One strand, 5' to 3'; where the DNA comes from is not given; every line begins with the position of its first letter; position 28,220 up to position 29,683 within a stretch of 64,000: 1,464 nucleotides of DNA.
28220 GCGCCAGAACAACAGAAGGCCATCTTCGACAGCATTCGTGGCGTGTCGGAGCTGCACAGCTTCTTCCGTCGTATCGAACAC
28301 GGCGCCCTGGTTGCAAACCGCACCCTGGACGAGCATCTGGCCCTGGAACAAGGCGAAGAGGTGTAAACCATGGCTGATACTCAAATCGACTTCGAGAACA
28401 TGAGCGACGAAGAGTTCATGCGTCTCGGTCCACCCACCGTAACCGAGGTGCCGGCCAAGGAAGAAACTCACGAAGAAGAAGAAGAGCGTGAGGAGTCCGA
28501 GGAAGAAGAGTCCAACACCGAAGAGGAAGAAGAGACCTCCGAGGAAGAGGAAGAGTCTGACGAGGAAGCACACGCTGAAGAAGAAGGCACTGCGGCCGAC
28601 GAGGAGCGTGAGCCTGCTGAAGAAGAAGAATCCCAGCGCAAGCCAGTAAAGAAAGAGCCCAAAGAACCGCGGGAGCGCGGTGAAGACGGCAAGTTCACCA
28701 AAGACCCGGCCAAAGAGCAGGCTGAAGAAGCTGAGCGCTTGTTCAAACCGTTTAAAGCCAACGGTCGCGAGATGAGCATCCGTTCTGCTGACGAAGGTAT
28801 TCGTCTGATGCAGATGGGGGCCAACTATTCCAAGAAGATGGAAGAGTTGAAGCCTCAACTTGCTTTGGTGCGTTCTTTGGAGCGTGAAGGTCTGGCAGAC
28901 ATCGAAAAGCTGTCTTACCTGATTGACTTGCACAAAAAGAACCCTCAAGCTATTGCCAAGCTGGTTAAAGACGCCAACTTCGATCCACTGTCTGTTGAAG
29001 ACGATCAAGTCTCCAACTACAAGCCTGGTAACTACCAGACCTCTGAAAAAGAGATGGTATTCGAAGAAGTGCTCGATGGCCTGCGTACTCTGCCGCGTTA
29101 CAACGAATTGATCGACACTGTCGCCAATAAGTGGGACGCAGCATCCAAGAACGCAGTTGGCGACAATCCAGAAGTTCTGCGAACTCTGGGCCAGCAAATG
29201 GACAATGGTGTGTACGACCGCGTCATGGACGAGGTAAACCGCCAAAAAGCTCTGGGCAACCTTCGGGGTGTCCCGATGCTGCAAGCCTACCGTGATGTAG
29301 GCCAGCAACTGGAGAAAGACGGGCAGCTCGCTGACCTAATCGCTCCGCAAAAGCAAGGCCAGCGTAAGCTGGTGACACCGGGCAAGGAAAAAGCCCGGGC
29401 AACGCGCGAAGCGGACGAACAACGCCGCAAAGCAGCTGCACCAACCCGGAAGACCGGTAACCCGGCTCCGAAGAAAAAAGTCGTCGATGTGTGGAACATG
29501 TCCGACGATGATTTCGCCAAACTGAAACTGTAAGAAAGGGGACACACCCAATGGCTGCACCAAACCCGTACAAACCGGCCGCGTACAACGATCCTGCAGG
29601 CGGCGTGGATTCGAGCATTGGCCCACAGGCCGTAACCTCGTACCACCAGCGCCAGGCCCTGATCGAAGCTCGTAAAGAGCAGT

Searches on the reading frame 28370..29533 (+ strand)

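Call 19: search_protein_families(library=phrogs, proteins=[window:28370-29533:+])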
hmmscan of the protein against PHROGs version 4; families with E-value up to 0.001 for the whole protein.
window:28370-29533:+ (387 aa): 1 family
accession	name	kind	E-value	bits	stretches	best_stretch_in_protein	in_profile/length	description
phrog_2120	-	tail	3.6e-117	392.8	1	3-385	4-398/403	tail length tape measure protein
